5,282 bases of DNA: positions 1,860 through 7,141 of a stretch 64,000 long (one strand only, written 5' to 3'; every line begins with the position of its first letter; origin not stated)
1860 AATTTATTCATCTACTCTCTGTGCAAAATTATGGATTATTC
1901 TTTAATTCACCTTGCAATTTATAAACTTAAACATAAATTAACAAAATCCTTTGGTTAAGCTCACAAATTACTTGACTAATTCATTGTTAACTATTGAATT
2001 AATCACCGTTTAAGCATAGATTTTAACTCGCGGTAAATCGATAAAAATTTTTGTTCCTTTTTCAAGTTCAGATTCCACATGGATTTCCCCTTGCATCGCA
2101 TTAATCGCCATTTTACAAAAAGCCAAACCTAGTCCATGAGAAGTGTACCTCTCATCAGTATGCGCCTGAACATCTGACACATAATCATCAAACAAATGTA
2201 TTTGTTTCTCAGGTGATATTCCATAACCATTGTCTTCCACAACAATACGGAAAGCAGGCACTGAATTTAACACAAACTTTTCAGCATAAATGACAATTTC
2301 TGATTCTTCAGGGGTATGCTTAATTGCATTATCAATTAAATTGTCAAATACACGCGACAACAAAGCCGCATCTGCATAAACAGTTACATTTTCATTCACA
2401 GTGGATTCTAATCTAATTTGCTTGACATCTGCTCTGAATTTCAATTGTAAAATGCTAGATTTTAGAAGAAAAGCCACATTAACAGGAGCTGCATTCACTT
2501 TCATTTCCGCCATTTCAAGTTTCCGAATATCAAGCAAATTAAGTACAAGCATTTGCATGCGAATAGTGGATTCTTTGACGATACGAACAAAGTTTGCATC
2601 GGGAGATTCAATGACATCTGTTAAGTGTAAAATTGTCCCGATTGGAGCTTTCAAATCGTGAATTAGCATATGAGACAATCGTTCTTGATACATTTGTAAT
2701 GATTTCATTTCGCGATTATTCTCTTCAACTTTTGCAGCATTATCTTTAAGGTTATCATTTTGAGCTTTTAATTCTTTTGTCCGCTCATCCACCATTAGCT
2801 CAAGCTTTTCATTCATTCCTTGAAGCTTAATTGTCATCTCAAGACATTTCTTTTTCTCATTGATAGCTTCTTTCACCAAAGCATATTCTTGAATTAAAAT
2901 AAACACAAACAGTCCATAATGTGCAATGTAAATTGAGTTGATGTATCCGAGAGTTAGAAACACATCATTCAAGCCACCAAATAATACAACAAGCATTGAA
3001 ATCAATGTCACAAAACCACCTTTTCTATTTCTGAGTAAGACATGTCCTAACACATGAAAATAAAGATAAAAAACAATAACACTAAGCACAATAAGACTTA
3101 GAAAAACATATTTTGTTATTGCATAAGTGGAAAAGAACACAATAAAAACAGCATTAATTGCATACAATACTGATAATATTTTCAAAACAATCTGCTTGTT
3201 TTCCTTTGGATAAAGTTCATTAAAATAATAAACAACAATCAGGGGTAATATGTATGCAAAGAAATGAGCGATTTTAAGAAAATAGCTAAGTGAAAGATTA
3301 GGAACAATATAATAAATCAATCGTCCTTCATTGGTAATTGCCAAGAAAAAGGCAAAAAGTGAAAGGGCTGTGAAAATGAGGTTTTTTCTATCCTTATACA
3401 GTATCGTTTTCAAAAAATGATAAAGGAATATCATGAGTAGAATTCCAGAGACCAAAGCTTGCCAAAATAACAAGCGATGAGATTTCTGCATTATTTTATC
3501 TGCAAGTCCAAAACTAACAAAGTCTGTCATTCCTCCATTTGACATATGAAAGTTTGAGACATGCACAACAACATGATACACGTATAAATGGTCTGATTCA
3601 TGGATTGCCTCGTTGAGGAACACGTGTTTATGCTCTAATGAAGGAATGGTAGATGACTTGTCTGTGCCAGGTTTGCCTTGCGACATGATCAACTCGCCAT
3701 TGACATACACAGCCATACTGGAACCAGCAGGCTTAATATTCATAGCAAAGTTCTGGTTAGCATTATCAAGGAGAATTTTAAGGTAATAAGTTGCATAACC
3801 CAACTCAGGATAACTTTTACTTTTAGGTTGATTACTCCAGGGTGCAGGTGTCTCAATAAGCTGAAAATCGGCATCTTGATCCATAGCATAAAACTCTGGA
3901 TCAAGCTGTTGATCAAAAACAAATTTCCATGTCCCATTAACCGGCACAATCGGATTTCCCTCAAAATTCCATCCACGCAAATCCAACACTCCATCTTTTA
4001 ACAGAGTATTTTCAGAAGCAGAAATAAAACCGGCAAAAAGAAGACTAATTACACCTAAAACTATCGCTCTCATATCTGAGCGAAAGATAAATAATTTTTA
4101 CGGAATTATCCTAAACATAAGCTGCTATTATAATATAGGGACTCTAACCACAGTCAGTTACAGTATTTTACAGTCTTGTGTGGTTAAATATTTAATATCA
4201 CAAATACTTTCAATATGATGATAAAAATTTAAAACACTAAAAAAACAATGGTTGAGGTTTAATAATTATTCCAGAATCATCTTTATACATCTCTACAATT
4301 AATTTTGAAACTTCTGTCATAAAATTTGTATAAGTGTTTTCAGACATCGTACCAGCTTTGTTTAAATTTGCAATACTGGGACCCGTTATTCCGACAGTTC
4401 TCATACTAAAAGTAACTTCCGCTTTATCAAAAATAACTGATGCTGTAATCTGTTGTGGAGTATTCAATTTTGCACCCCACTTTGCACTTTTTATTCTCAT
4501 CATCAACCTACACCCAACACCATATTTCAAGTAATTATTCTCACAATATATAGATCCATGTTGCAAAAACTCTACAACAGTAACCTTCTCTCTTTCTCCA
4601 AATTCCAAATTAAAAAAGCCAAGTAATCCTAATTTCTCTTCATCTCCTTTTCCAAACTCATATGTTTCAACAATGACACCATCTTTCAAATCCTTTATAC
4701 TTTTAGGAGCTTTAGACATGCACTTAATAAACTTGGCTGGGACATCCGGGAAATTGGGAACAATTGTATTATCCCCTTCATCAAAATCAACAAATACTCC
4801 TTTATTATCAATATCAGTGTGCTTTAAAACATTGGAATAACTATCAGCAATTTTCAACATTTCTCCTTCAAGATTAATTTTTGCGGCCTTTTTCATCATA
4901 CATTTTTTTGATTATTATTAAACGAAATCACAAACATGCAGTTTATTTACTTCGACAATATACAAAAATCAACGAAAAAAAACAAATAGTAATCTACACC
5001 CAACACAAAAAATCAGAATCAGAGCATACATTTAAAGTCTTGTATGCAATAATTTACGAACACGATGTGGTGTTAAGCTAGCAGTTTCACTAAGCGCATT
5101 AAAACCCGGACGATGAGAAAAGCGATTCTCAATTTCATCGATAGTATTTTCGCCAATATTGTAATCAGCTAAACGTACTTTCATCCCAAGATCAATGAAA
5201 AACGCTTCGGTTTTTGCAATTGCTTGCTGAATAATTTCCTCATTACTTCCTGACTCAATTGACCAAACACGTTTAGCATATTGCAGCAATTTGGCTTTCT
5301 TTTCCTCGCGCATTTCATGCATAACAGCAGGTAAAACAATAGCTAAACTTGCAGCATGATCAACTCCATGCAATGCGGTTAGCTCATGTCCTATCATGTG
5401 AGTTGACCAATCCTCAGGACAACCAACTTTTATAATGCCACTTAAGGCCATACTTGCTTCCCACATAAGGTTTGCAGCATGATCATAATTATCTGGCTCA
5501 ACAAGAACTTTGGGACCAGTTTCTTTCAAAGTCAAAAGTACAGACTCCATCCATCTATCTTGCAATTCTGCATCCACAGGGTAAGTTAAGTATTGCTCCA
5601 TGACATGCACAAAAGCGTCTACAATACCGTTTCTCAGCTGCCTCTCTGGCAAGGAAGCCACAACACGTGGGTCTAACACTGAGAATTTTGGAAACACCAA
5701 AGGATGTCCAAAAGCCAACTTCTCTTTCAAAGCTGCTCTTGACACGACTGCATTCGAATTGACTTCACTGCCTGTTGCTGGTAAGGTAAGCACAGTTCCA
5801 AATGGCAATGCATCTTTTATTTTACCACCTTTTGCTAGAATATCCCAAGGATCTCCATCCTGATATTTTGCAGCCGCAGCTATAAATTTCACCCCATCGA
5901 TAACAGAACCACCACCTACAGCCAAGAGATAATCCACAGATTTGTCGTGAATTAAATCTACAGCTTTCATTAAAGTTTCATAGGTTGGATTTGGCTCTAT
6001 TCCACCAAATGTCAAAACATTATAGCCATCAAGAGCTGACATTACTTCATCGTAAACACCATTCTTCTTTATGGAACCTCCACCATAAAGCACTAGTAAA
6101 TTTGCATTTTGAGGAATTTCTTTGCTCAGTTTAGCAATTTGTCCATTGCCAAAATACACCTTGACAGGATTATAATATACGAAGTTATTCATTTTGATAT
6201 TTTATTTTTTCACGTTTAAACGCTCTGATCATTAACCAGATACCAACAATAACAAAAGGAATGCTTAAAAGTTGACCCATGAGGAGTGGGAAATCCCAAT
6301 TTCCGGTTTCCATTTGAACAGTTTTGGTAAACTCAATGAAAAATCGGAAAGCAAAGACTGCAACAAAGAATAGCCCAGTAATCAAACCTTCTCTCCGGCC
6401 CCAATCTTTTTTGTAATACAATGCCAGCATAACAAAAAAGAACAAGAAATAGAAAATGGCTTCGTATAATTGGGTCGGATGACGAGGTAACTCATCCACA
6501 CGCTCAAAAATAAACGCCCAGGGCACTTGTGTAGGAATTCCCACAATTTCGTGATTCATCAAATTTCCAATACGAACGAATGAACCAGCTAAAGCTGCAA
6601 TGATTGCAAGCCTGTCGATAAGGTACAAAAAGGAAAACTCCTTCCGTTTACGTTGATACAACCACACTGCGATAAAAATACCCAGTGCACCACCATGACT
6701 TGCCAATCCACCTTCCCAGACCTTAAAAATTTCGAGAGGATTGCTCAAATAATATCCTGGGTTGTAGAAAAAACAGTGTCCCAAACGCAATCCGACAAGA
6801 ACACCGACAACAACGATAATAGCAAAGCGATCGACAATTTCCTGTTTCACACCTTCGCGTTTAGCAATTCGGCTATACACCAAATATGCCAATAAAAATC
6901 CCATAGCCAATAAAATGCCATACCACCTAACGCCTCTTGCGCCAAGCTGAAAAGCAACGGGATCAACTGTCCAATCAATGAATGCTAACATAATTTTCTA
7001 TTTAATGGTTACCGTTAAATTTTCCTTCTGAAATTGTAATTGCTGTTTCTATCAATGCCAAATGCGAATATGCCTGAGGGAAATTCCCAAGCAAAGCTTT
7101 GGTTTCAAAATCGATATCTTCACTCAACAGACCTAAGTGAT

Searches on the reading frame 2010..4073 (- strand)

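Call 54: search_protein_families(library=pfam, max_evalue=0.00001, proteins=[window:2010-4073:-])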
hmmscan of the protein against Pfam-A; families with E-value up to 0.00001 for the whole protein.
window:2010-4073:- (687 aa): 2 families
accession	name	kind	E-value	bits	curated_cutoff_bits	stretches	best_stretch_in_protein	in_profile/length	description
PF02518.31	HATPase_c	-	2.1e-23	83.3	26.4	1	568-682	2-109/111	Histidine kinase-, DNA gyrase B-, and HSP90-like ATPase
PF07695.17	7TMR-DISM_7TM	-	2.3e-15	57.5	29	1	203-400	3-203/205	7TM diverse intracellular signalling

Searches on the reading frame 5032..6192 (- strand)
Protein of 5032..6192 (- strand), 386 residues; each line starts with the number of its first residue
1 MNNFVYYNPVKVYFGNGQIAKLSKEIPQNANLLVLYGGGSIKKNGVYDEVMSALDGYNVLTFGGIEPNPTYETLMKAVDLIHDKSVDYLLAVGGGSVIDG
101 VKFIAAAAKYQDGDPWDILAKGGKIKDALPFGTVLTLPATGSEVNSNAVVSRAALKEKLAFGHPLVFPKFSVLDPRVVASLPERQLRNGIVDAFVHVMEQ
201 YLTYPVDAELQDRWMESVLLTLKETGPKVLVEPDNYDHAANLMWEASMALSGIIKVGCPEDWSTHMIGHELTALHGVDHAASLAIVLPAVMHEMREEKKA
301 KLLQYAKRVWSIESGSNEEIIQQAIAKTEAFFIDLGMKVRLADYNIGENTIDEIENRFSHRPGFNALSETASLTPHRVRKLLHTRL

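Call 54: search_protein_families(library=pfam, max_evalue=0.00001, proteins=[window:5032-6192:-])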
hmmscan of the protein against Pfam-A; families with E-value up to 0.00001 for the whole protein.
window:5032-6192:- (386 aa): 3 families
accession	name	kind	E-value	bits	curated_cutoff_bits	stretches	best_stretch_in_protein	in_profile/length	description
PF00465.25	Fe-ADH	-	3e-41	141.2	31.3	1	9-175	1-168/168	Iron-containing alcohol dehydrogenase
PF25137.1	ADH_Fe_C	-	9.9e-22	78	27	1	190-354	5-164/194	Fe-containing alcohol dehydrogenase family, C-terminal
PF13685.12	Fe-ADH_2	-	4.8e-07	30.3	28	1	22-108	10-97/149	Iron-containing alcohol dehydrogenase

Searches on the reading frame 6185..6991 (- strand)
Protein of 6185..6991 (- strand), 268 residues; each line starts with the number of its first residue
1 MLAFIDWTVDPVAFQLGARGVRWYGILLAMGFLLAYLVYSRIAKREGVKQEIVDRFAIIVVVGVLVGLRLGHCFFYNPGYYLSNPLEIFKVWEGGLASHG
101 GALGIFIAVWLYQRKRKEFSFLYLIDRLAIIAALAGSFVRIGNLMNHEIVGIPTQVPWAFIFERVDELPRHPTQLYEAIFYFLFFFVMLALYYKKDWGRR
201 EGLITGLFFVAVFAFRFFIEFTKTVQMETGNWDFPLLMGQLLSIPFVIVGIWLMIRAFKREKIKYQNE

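Call 54: search_protein_families(library=pfam, max_evalue=0.00001, proteins=[window:6185-6991:-])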
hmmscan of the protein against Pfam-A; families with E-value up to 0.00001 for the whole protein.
window:6185-6991:- (268 aa): 1 family
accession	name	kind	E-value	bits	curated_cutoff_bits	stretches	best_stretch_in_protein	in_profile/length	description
PF01790.23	LGT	-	1.9e-69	234.1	24.9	1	11-255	1-239/240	Prolipoprotein diacylglyceryl transferase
